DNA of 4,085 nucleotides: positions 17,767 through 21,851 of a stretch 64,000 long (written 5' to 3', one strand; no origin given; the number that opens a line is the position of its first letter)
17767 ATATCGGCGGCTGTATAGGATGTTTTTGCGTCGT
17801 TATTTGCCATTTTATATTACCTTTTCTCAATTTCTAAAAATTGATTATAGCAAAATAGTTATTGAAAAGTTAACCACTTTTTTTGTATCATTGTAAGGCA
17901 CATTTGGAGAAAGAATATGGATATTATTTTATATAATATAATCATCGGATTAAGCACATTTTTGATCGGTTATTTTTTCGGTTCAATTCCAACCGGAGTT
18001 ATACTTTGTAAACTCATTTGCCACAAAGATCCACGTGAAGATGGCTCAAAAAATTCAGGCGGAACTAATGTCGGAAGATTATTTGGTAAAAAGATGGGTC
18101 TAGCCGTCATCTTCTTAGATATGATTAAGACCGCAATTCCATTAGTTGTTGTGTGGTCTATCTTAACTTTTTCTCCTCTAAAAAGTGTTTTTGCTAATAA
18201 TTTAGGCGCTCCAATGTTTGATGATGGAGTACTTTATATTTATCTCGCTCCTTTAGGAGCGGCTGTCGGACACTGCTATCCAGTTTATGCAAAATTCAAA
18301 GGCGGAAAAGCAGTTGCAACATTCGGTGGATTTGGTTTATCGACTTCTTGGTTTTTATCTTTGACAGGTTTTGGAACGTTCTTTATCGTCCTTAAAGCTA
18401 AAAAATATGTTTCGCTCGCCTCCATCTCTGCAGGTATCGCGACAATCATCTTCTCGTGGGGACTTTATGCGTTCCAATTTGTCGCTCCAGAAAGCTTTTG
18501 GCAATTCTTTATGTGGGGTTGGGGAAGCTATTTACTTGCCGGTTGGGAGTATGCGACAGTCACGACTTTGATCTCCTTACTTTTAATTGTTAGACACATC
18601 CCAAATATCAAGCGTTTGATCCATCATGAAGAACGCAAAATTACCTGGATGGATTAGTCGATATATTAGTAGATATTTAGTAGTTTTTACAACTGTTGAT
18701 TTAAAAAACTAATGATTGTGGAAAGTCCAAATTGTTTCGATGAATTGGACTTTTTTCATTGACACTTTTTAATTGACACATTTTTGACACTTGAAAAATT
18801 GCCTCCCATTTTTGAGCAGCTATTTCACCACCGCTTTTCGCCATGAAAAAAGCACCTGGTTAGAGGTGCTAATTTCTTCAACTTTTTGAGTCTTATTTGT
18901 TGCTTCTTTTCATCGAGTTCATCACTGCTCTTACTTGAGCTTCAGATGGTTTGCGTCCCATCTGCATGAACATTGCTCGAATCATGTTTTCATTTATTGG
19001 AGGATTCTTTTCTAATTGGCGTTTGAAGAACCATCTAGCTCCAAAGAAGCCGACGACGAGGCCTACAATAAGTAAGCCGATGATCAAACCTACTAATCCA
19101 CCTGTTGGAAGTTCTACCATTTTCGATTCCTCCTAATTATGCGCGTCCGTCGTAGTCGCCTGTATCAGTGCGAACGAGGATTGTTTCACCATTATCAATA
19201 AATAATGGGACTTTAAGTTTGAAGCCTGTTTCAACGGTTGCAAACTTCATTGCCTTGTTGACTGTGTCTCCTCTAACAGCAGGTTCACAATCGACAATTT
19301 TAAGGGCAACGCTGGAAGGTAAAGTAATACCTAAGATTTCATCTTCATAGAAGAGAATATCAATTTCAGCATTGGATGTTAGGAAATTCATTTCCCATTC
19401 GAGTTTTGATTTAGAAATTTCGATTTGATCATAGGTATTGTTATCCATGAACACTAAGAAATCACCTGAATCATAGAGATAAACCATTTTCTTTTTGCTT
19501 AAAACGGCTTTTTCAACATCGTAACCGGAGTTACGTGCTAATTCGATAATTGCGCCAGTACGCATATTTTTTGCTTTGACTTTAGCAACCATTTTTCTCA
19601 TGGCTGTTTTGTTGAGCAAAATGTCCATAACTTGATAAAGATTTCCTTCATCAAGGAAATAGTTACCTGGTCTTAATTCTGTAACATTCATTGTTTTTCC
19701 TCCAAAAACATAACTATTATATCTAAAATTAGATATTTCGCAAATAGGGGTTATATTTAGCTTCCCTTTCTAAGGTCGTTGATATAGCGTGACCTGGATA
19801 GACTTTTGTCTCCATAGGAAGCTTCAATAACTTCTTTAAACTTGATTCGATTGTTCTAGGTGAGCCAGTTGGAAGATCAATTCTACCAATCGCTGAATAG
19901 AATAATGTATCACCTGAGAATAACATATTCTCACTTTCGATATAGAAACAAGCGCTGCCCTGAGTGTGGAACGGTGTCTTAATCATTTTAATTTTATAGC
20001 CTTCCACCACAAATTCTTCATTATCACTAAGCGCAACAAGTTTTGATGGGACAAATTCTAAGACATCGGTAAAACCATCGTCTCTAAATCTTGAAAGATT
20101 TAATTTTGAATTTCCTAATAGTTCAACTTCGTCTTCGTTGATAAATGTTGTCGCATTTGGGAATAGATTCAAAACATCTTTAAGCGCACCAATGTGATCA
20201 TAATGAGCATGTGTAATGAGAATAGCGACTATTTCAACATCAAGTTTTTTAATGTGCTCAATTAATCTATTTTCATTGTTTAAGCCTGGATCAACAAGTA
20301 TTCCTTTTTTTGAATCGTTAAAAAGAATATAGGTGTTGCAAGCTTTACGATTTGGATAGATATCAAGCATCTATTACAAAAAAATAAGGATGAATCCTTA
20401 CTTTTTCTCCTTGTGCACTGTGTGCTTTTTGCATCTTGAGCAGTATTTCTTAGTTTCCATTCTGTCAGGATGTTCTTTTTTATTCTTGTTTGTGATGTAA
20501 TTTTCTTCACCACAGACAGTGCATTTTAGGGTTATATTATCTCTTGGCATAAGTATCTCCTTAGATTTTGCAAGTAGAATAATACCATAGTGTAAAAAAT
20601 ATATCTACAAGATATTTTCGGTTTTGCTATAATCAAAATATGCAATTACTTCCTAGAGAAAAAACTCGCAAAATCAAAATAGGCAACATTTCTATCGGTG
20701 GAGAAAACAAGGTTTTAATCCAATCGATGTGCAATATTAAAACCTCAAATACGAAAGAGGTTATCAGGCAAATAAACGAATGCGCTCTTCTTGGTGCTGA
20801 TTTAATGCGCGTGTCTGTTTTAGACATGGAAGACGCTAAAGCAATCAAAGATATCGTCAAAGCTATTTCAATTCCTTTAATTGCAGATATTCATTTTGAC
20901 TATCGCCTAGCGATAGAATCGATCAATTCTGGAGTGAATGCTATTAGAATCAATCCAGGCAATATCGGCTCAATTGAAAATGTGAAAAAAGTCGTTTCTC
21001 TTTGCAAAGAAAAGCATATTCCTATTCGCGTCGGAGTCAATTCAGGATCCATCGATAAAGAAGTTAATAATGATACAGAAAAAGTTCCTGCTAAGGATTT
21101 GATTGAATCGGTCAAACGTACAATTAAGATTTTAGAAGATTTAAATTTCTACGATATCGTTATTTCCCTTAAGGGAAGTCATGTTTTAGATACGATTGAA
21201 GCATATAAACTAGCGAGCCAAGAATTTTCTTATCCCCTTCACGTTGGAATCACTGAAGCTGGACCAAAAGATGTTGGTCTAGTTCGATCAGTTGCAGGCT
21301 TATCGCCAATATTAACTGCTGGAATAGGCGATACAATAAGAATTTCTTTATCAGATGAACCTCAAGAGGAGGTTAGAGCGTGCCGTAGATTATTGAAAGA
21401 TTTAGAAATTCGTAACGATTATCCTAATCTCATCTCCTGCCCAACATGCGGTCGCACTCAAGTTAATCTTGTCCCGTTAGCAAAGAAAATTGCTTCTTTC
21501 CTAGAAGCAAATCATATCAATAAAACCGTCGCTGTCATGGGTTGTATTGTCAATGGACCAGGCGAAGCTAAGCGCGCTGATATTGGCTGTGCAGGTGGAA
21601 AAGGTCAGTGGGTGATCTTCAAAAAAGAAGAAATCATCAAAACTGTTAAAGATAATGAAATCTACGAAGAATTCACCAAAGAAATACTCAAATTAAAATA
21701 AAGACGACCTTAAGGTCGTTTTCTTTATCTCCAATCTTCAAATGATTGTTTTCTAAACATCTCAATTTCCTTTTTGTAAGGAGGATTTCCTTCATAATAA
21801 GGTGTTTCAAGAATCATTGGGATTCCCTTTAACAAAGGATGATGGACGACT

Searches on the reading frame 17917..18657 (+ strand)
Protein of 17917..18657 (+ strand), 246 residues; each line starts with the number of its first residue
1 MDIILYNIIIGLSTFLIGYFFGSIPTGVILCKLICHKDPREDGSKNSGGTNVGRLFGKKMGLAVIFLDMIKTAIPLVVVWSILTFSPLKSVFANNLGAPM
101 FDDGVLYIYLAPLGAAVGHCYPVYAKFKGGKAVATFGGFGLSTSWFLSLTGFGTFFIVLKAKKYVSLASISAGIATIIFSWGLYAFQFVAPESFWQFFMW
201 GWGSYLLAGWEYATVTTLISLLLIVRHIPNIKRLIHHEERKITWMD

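Call 33: search_protein_families(library=pfam, proteins=[window:17917-18657:+], max_evalue=0.00001)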
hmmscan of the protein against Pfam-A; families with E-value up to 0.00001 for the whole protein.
window:17917-18657:+ (246 aa): 1 family
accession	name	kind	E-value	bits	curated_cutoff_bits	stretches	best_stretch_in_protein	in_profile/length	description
PF02660.20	G3P_acyltransf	-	6.2e-45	153.7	24.1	1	17-234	1-164/164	Glycerol-3-phosphate acyltransferase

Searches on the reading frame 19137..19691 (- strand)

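Call 33: search_protein_families(library=pfam, proteins=[window:19137-19691:-], max_evalue=0.00001)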
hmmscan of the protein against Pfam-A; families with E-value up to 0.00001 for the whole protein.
window:19137-19691:- (184 aa): 3 families
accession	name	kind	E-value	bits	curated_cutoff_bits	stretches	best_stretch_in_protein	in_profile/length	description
PF09285.17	Elong-fact-P_C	-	1.7e-20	72.9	25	1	128-183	1-56/56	Elongation factor P, C-terminal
PF01132.26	EFP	-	4.3e-19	68.7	27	1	67-120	1-54/54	Elongation factor P (EF-P) OB domain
PF08207.18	EFP_N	-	2.8e-10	40.5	23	1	3-55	2-54/58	Elongation factor P (EF-P) KOW-like domain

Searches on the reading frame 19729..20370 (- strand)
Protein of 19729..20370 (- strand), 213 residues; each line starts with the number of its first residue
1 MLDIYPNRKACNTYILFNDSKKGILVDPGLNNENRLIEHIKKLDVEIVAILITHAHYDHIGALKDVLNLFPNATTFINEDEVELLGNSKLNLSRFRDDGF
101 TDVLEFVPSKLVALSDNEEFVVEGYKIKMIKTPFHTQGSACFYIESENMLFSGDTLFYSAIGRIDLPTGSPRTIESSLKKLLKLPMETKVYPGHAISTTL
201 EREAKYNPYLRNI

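Call 33: search_protein_families(library=pfam, proteins=[window:19729-20370:-], max_evalue=0.00001)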
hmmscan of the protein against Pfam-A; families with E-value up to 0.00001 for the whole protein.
window:19729-20370:- (213 aa): 3 families
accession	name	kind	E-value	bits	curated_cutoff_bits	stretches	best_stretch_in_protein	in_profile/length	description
PF00753.33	Lactamase_B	-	4.1e-29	102.4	22.7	1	9-194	4-196/196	Metallo-beta-lactamase superfamily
PF19583.5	ODP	-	1.5e-10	41.7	27.2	1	11-155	3-136/194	ODP family beta lactamase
PF12706.13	Lactamase_B_2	-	4.2e-08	33.5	27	1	24-155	3-143/200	Beta-lactamase superfamily domain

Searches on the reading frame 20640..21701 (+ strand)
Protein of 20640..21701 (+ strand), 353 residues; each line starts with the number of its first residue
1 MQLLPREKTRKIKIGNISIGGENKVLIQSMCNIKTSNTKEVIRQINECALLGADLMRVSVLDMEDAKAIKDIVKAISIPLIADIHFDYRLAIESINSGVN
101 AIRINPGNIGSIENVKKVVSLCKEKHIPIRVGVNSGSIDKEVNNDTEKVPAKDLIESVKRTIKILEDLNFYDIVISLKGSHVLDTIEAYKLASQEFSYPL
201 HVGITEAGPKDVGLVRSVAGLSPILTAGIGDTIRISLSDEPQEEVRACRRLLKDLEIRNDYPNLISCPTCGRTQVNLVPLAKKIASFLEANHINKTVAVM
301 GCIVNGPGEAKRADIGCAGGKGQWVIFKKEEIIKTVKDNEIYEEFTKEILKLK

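Call 33: search_protein_families(library=pfam, proteins=[window:20640-21701:+], max_evalue=0.00001)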
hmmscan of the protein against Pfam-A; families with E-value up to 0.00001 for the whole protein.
window:20640-21701:+ (353 aa): 1 family
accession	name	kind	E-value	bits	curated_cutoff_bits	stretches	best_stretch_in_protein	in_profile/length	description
PF04551.19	GcpE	-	2.5e-133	444.8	32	1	9-349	1-341/343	GcpE protein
